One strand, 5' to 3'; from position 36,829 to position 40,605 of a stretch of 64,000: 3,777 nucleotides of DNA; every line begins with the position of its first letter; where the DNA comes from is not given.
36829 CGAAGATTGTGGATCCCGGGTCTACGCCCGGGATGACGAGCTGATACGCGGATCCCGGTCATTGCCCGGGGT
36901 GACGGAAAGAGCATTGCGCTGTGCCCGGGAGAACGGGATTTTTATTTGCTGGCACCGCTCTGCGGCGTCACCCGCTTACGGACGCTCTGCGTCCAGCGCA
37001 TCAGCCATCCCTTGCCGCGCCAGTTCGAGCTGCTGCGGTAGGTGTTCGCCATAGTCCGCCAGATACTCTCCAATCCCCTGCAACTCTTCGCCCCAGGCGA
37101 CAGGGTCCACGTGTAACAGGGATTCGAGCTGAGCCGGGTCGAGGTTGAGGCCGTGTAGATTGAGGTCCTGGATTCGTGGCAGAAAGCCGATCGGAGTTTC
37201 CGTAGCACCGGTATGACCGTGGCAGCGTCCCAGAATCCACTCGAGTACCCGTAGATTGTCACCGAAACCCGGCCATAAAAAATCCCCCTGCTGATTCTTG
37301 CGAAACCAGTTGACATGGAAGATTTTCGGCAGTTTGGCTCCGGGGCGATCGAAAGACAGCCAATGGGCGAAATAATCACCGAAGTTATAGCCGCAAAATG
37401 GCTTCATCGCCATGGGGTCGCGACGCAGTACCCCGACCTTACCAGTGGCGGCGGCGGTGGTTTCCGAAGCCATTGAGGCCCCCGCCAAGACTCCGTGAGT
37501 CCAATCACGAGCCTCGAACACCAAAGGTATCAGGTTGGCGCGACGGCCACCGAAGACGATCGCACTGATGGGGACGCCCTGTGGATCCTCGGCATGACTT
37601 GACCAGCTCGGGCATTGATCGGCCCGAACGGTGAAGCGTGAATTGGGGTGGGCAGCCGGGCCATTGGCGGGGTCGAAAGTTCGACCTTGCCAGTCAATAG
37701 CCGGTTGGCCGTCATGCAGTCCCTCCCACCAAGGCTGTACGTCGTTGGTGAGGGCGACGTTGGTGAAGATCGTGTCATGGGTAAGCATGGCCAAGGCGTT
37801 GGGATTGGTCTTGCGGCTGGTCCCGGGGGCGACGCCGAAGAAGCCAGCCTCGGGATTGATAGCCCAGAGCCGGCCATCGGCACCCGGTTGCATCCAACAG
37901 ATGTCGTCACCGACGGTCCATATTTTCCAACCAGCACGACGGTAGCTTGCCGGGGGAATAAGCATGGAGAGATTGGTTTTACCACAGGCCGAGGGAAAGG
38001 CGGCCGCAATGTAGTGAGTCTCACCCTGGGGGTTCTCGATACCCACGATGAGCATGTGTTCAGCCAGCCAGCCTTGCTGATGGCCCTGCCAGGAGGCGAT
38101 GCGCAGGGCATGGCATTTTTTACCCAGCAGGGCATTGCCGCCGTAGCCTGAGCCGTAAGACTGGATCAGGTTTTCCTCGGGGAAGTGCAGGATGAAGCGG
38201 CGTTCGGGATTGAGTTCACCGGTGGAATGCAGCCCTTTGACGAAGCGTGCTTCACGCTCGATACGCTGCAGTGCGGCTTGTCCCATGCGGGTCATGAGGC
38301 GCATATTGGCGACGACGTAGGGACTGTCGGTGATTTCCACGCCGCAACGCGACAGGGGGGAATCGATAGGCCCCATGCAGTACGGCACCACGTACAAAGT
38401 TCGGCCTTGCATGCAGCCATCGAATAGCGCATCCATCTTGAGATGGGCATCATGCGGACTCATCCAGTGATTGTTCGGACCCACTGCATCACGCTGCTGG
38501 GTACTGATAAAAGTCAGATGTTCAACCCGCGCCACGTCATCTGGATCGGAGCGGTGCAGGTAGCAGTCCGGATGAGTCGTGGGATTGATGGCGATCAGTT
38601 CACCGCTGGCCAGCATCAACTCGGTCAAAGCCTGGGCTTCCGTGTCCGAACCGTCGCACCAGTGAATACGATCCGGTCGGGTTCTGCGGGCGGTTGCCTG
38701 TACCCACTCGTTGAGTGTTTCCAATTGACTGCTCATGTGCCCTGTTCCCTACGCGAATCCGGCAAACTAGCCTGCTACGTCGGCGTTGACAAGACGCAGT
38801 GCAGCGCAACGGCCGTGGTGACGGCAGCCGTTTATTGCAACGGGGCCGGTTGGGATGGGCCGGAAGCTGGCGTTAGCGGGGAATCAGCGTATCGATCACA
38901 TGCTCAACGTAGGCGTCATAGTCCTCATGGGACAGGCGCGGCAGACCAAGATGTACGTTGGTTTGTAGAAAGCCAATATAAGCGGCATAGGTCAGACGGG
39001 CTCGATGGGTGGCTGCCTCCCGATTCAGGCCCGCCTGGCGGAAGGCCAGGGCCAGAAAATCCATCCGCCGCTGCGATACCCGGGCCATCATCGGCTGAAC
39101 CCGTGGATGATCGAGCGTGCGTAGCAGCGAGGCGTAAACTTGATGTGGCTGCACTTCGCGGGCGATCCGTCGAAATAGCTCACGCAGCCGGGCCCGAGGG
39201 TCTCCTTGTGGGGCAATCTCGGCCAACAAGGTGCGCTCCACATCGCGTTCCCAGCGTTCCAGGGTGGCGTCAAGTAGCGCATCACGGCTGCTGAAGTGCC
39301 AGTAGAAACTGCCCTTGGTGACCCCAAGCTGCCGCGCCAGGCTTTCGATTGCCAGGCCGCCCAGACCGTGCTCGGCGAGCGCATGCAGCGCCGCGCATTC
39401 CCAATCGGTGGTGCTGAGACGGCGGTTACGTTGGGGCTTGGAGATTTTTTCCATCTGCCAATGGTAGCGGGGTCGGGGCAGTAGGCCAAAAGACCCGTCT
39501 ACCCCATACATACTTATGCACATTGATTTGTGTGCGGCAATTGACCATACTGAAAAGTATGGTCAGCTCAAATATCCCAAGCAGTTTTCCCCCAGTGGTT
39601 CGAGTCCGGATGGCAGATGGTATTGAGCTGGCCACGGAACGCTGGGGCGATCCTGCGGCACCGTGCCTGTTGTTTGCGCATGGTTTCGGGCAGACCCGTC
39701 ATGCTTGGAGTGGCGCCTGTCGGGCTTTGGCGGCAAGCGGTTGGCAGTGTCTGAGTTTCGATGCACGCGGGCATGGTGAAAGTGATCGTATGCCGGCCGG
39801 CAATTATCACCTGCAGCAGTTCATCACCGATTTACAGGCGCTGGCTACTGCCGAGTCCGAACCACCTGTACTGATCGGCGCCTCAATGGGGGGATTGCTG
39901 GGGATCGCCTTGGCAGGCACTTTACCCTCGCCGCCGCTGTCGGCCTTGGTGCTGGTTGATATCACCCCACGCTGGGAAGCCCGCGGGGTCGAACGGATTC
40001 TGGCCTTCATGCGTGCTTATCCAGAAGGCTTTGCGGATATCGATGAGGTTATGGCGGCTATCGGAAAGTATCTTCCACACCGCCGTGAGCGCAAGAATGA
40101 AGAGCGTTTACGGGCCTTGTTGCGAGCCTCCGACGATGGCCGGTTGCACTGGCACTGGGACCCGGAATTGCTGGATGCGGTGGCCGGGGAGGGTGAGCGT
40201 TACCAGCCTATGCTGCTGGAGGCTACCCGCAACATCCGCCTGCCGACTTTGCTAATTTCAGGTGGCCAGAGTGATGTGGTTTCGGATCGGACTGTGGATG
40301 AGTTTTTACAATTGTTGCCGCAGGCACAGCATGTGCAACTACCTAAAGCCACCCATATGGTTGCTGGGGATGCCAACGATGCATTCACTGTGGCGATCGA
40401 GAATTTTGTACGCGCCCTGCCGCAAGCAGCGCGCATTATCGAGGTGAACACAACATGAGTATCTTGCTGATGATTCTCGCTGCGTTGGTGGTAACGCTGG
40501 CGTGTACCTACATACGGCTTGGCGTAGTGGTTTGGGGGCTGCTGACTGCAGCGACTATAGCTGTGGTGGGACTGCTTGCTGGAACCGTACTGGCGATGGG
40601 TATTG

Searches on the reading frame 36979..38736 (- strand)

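Call 50: search_protein_families(library=pfam, proteins=[window:36979-38736:-], max_evalue=1e-12)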
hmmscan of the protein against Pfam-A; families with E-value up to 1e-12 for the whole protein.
window:36979-38736:- (586 aa): 2 families
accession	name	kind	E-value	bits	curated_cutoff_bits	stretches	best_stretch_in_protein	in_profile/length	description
PF00821.23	PEPCK_GTP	-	1.1e-156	521.5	23.8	1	223-573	1-350/357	Phosphoenolpyruvate carboxykinase C-terminal P-loop domain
PF17297.7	PEPCK_N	-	2.2e-83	279.6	23.8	1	10-218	1-217/218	Phosphoenolpyruvate carboxykinase N-terminal domain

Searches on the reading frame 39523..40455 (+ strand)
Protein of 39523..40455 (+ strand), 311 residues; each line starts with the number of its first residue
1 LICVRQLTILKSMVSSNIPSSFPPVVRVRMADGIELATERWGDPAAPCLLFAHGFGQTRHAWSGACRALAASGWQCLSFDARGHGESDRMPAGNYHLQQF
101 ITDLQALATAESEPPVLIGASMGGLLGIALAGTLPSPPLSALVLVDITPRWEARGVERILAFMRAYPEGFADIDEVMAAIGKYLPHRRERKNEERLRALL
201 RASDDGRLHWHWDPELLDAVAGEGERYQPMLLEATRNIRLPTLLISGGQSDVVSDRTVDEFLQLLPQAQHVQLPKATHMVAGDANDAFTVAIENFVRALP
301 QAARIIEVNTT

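Call 50: search_protein_families(library=pfam, proteins=[window:39523-40455:+], max_evalue=1e-12)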
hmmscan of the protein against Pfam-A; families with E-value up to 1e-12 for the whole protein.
window:39523-40455:+ (311 aa): 3 families
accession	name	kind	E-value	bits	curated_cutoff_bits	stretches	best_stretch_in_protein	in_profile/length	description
PF00561.26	Abhydrolase_1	-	5e-23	82.5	25.8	1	48-280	2-240/245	alpha/beta hydrolase fold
PF12697.13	Abhydrolase_6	-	6.5e-20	73.2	26.3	1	49-288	1-214/217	Alpha/beta hydrolase family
PF12146.15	Hydrolase_4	-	1.5e-18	67.4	27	1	48-283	6-237/239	Serine aminopeptidase, S33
